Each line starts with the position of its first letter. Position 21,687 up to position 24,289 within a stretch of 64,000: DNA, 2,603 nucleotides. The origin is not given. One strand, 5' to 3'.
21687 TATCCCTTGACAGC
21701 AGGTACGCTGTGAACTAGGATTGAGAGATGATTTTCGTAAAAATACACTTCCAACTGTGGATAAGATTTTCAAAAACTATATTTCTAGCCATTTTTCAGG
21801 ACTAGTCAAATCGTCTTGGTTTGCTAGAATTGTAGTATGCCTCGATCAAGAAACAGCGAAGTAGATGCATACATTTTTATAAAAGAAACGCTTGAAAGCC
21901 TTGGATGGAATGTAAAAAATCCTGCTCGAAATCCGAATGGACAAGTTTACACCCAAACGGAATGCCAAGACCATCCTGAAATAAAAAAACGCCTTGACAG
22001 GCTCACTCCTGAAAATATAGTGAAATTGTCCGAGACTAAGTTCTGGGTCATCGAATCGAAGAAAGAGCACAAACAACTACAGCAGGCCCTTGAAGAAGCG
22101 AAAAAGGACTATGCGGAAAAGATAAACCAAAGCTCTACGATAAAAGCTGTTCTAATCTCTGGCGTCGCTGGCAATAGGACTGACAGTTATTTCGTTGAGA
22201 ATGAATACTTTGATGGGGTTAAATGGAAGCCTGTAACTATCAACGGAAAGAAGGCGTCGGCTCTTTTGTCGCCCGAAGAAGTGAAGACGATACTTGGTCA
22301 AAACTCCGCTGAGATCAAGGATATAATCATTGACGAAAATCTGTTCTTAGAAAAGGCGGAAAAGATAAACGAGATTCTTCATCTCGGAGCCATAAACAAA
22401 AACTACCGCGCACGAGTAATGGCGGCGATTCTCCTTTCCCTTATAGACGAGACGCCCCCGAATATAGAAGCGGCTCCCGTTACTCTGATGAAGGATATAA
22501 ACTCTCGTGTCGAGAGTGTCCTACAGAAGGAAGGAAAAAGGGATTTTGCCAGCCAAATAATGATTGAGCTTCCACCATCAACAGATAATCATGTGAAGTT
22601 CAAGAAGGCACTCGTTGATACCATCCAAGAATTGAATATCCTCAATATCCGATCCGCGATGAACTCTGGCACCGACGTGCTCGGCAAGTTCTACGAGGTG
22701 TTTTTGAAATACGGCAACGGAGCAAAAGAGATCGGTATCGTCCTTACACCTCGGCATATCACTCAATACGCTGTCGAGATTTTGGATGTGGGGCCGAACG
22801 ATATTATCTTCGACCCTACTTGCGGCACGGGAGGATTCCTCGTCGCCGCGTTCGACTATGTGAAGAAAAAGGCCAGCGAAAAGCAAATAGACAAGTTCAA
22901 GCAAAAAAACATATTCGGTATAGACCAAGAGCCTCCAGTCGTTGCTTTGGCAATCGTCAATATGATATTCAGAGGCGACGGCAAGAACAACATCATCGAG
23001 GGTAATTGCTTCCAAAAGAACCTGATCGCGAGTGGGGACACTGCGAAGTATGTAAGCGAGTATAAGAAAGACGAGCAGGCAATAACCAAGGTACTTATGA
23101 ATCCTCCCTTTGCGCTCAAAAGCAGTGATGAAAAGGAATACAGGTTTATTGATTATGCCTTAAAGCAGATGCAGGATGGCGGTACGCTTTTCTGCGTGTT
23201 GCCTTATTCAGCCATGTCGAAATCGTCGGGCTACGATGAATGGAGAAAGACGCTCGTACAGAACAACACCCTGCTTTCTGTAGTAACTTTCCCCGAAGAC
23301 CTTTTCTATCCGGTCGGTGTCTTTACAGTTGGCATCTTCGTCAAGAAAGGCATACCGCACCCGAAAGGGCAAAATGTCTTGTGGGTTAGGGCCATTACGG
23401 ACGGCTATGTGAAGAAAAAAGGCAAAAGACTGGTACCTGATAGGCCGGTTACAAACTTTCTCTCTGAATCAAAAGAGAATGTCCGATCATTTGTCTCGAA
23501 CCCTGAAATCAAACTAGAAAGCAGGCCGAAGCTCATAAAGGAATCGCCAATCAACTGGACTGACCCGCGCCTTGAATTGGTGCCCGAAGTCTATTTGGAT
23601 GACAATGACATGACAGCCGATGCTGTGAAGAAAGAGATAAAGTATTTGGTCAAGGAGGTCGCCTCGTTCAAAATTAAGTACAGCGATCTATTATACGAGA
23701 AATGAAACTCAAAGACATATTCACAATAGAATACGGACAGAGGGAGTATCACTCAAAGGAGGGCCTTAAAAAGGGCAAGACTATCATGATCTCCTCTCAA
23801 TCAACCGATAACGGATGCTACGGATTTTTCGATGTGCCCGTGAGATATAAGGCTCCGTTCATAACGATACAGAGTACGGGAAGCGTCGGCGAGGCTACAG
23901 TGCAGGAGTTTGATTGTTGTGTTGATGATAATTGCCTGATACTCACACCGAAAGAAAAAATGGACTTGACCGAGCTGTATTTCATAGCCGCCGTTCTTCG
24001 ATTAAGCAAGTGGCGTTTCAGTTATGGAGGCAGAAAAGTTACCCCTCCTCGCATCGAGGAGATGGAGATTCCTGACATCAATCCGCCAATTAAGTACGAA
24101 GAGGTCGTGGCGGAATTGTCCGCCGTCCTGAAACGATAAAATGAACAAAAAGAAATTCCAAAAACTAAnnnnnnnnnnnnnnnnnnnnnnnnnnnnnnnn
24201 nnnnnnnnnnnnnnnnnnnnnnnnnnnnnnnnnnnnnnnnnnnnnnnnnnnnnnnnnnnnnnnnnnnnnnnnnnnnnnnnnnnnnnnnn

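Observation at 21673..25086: IS1595-family element carrying a methyltransferase/specificity cargo, with perfect inverted repeats and 8-bp TSD, inserted into a host gene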

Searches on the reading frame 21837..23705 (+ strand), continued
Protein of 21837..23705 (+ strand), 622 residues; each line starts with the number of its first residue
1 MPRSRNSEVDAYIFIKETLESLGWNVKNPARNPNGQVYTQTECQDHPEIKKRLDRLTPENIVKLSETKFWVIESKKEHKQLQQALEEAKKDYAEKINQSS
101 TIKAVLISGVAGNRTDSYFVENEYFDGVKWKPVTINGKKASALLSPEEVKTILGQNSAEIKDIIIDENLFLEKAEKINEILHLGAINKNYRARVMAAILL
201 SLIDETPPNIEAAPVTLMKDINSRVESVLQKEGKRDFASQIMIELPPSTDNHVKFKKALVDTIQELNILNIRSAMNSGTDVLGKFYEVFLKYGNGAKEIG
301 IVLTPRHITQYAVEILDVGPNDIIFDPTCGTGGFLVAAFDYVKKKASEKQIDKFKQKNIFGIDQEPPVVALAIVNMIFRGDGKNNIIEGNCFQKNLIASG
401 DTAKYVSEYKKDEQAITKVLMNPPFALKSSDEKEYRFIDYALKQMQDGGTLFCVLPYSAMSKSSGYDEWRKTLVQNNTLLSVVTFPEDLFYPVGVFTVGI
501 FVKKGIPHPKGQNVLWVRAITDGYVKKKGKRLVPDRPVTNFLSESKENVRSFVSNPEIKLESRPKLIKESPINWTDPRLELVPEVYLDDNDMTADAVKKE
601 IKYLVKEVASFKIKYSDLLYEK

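Call 55: find_encoding_contigs(protein=P0244, flank=8000, max_places=3)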
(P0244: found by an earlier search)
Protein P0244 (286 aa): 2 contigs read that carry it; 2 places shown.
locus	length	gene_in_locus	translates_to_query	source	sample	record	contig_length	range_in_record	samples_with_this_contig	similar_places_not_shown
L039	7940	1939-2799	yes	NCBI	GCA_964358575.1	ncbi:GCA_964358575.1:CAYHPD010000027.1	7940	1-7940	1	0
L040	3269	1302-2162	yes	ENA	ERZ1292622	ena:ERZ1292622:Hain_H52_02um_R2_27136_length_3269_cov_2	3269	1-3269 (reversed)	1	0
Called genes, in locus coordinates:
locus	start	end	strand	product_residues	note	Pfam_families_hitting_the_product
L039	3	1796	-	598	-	?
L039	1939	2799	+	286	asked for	PF12760:Zn_ribbon_IS1595, PF12762:DDE_Tnp_IS1595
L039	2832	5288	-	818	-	PF02384:N6_Mtase, PF01170:UPF0020, PF20473:MmeI_Mtase (weak)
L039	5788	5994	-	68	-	-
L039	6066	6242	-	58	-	-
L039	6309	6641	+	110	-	-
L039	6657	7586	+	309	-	-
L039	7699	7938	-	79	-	?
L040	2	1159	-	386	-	?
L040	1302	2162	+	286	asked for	PF12760:Zn_ribbon_IS1595, PF12762:DDE_Tnp_IS1595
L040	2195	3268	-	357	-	?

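Call 59: search_protein_families(library=pfam, proteins=[L039:2832-5288:-], max_evalue=0.01)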
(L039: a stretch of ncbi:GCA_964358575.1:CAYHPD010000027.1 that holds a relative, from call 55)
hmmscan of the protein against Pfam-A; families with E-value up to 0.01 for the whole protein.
L039:2832-5288:- (818 aa): 4 families
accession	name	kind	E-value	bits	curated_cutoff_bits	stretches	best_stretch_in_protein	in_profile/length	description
PF02384.22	N6_Mtase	-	7.7e-39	134.3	20.4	1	278-576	4-296/311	N-6 DNA Methylase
PF01170.24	UPF0020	-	1.7e-10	41.4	22.3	1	321-418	28-133/197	RMKL-like, methyltransferase domain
PF20473.4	MmeI_Mtase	-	8.1e-07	28.9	27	1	313-387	11-86/259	MmeI, DNA-methyltransferase domain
PF13847.12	Methyltransf_31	-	6.4e-05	23.1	27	1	323-482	5-129/145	Methyltransferase domain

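Call 60: search_protein_families(library=padloc, proteins=[L039:2832-5288:-], max_evalue=0.00001)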
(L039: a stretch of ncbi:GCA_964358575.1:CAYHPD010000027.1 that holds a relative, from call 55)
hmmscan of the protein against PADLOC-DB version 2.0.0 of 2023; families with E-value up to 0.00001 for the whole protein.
L039:2832-5288:- (818 aa): 38 families (the best 25 are shown)
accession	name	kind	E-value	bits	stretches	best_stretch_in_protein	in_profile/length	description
PDLC03021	MTase_I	-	1.9e-54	183.3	1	225-623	103-486/491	Type I methyltransferase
PDLC04134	mad2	-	1.6e-43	147.3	1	13-543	13-476/492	mads_2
PDLC03026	MTase_I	-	3.2e-42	143.3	1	171-624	16-465/487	Type I methyltransferase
PDLC03025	MTase_I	-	5e-36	122.5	1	220-524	95-381/569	Type I methyltransferase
PDLC03317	MTase_II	-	1.8e-35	120.5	1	62-532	62-555/831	Type II methyltransferase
PDLC03318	MTase_II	-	1.3e-28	97.8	2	222-400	269-460/723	Type II methyltransferase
PDLC03218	MTase_II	-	2.1e-25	87.3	1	231-517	200-492/532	Type II methyltransferase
PDLC03034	MTase_I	-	2.9e-24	83.3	2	432-512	508-588/672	Type I methyltransferase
PDLC03018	MTase_I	-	1.8e-22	77.5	1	53-367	76-370/749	Type I methyltransferase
PDLC03031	MTase_I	-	6.7e-20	68.9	1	258-493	147-390/834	Type I methyltransferase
PDLC03036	MTase_I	-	8.9e-19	65.3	1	267-524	188-441/635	Type I methyltransferase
PDLC03029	MTase_I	-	2.3e-17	60.7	1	218-510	94-406/661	Type I methyltransferase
PDLC03030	MTase_I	-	4.2e-17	59.8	2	433-509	506-583/670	Type I methyltransferase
PDLC03027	MTase_I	-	5.4e-17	59.6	1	250-492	110-353/810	Type I methyltransferase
PDLC03022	MTase_I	-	6.7e-16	55.8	1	225-508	111-407/857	Type I methyltransferase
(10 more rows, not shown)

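Call 74: predict_structure(alignment_id=A1)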
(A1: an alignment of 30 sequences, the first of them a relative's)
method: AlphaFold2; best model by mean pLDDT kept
length: 622 residues; sequences in the alignment: 30
mean_pLDDT: 82.5   pTM: 0.73
mean pLDDT of the five models: 82.5, 81.3, 81.1, 75.5, 73.6
residues with pLDDT >= 90: 242; 70-90: 265; 50-70: 91; < 50: 24
segments of 3 or more residues with pLDDT < 50: 1-7, 297-299, 382-384, 426-431
pLDDT, mean of each block of 10 residues (from residue 1): 47 90 92 91 89 91 95 93 96 95 97 87 94 91 93 92 77 87 82 88 86 92 92 80 87 91 92 71 65 51 73 92 79 77 85 78 66 68 53 81 85 91 59 77 93 89 85 95 83 74 94 91 62 68 90 90 86 88 82 64 80 70 51
secondary structure, 60 per line:
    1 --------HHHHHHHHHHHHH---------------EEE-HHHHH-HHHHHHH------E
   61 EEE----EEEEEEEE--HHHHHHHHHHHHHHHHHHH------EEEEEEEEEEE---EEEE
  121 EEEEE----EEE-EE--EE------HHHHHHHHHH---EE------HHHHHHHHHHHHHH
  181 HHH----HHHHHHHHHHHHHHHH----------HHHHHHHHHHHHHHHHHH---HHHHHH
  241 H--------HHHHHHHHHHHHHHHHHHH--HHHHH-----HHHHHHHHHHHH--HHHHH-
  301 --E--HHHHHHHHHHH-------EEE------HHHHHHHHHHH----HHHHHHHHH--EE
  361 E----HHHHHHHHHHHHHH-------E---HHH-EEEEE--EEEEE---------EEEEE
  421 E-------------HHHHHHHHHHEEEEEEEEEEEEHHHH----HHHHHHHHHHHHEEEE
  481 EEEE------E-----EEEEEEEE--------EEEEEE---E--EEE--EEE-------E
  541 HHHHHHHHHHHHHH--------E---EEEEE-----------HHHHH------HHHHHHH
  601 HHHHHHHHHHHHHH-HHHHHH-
elements in order: H9-21 E37-39 H41-45 H47-53 E60-63 E68-75 H78-96 E103-113 E117-125 E130-132 H146-155 H167-183 H188-203 H214-231 H235-241 H250-268 H271-275 H281-292 H295-299 H306-316 E324-326 H333-343 H348-356 E359-361 H366-379 E395-399 E402-406 E416-421 H435-444 E445-456 H457-460 H465-476 E477-484 E497-504 E513-518 E525-527 E530-532 H541-554 E567-571 H583-587 H594-614 H616-621

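Call 76: fold_search(model_id=the predicted structure, library=pdb)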
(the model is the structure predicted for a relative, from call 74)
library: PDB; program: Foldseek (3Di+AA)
matches with E <= 10: 832; with E <= 0.001: 126
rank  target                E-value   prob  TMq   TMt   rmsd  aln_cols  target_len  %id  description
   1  2okc_A                3.0e-19  1.00  0.46  0.65   6.4       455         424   20  Crystal structure of Type I restriction enzyme StySJI M protein (NP_813429.1) from Bacteroides thetaiotaomicron VPI-54 (released 2007-01-30)
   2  2okc_B                2.4e-18  1.00  0.47  0.65   6.5       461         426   21  Crystal structure of Type I restriction enzyme StySJI M protein (NP_813429.1) from Bacteroides thetaiotaomicron VPI-54 (released 2007-01-30)
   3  7vru_A                2.3e-17  1.00  0.50  0.61   9.1       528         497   15  Crystal structure of PacII_M1M2S-DNA-SAH complex (released 2022-11-30)
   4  8w2p_A                8.1e-17  1.00  0.43  0.31  14.3       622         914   18  BsaXI-DNA complex I (released 2024-10-30)
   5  8w2q_B                1.1e-16  1.00  0.44  0.31  14.5       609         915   18  BsaXI-DNA complex II (released 2024-10-30)
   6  5ybb_A                1.8e-16  1.00  0.47  0.58  10.8       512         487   17  Structural basis underlying complex assembly andconformational transition of the type I R-M system (released 2017-11-29)
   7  7vs4_A                2.3e-16  1.00  0.48  0.59   9.4       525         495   15  Crystal structure of PacII_M1M2S-DNA(m6A)-SAH complex (released 2022-11-30)
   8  7vru_B                6.3e-16  1.00  0.49  0.60  10.3       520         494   15  Crystal structure of PacII_M1M2S-DNA-SAH complex (released 2022-11-30)
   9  7vs4_B                1.0e-15  1.00  0.49  0.60  10.0       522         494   15  Crystal structure of PacII_M1M2S-DNA(m6A)-SAH complex (released 2022-11-30)
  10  2y7c_B                2.8e-15  1.00  0.49  0.56   9.2       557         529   16  Atomic model of the Ocr-bound methylase complex from the Type I restriction-modification enzyme EcoKI (M2S1). Based on (released 2011-02-09)
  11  8w0p_A                9.6e-15  1.00  0.40  0.29  12.6       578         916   17  BsaXI -- Type IIB R-M system (released 2024-10-30)
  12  3ufb                  1.5e-14  1.00  0.40  0.49   9.5       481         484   16  Crystal structure of a modification subunit of a putative type I restriction enzyme from Vibrio vulnificus YJ016 (released 2012-11-07)
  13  3khk_A                1.9e-13  1.00  0.42  0.52  10.4       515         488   17  Crystal structure of type-I restriction-modification system methylation subunit (MM_0429) from Methanosarchina mazei. (released 2010-01-19)
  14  3lkd_B                2.6e-13  1.00  0.43  0.54   7.4       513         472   15  Crystal Structure of the type I restriction-modification system methyltransferase subunit from Streptococcus thermophi (released 2010-02-09)
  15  3khk_B                2.7e-13  1.00  0.46  0.57   8.4       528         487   16  Crystal structure of type-I restriction-modification system methylation subunit (MM_0429) from Methanosarchina mazei. (released 2010-01-19)
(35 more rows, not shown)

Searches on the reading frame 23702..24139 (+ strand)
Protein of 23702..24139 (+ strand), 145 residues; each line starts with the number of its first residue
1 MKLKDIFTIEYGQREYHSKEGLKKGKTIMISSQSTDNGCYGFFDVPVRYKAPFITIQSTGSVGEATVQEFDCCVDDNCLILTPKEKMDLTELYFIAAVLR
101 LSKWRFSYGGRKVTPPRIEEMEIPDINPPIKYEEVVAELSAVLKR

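Call 4: search_protein_families(library=pfam, proteins=[window:23702-24139:+], max_evalue=0.1)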
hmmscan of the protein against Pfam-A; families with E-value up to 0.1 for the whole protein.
window:23702-24139:+ (145 aa): 1 family
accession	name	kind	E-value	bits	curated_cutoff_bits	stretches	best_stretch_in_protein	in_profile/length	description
PF01420.25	Methylase_S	-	9.4e-09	36.1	22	1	1-124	7-135/168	Type I restriction modification DNA specificity domain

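Call 5: search_protein_families(library=ncbifam, proteins=[window:23702-24139:+], max_evalue=0.1)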
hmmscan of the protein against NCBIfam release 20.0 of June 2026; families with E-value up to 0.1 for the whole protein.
window:23702-24139:+ (145 aa): 0 families

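Call 9: search_protein_families(library=padloc, proteins=[window:23702-24139:+], max_evalue=0.01)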
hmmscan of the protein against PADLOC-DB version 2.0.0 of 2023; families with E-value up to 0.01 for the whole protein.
window:23702-24139:+ (145 aa): 4 families
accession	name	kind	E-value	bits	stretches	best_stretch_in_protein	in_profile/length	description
PDLC03099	Specificity_I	-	5.3e-06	23.8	1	1-127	8-124/405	Type I specificity subunit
PDLC03594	Specificity_II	-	0.00011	19.4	1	2-113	3-117/322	Type II specificity subunit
PDLC03068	Specificity_I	-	0.0011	16.1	1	2-101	229-325/403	Type I specificity subunit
PDLC03591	Specificity_II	-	0.0084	13.1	0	2-115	185-297/341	Type II specificity subunit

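Call 59: search_protein_families(library=pfam, proteins=[L039:2832-5288:-], max_evalue=0.01)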
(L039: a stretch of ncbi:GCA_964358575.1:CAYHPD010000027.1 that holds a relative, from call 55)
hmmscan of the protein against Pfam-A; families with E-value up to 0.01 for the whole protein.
L039:2832-5288:- (818 aa): 4 families
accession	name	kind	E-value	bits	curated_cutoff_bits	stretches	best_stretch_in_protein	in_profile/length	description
PF02384.22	N6_Mtase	-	7.7e-39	134.3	20.4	1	278-576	4-296/311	N-6 DNA Methylase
PF01170.24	UPF0020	-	1.7e-10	41.4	22.3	1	321-418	28-133/197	RMKL-like, methyltransferase domain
PF20473.4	MmeI_Mtase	-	8.1e-07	28.9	27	1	313-387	11-86/259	MmeI, DNA-methyltransferase domain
PF13847.12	Methyltransf_31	-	6.4e-05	23.1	27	1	323-482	5-129/145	Methyltransferase domain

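Call 60: search_protein_families(library=padloc, proteins=[L039:2832-5288:-], max_evalue=0.00001)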
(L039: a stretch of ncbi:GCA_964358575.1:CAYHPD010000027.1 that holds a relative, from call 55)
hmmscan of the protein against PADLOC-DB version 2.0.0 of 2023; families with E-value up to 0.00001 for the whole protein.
L039:2832-5288:- (818 aa): 38 families (the best 25 are shown)
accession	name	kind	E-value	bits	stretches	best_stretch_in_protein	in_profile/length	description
PDLC03021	MTase_I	-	1.9e-54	183.3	1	225-623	103-486/491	Type I methyltransferase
PDLC04134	mad2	-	1.6e-43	147.3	1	13-543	13-476/492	mads_2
PDLC03026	MTase_I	-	3.2e-42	143.3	1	171-624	16-465/487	Type I methyltransferase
PDLC03025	MTase_I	-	5e-36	122.5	1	220-524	95-381/569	Type I methyltransferase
PDLC03317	MTase_II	-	1.8e-35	120.5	1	62-532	62-555/831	Type II methyltransferase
PDLC03318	MTase_II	-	1.3e-28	97.8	2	222-400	269-460/723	Type II methyltransferase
PDLC03218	MTase_II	-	2.1e-25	87.3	1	231-517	200-492/532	Type II methyltransferase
PDLC03034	MTase_I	-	2.9e-24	83.3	2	432-512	508-588/672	Type I methyltransferase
PDLC03018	MTase_I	-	1.8e-22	77.5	1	53-367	76-370/749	Type I methyltransferase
PDLC03031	MTase_I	-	6.7e-20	68.9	1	258-493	147-390/834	Type I methyltransferase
PDLC03036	MTase_I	-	8.9e-19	65.3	1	267-524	188-441/635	Type I methyltransferase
PDLC03029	MTase_I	-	2.3e-17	60.7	1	218-510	94-406/661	Type I methyltransferase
PDLC03030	MTase_I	-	4.2e-17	59.8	2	433-509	506-583/670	Type I methyltransferase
PDLC03027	MTase_I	-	5.4e-17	59.6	1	250-492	110-353/810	Type I methyltransferase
PDLC03022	MTase_I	-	6.7e-16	55.8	1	225-508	111-407/857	Type I methyltransferase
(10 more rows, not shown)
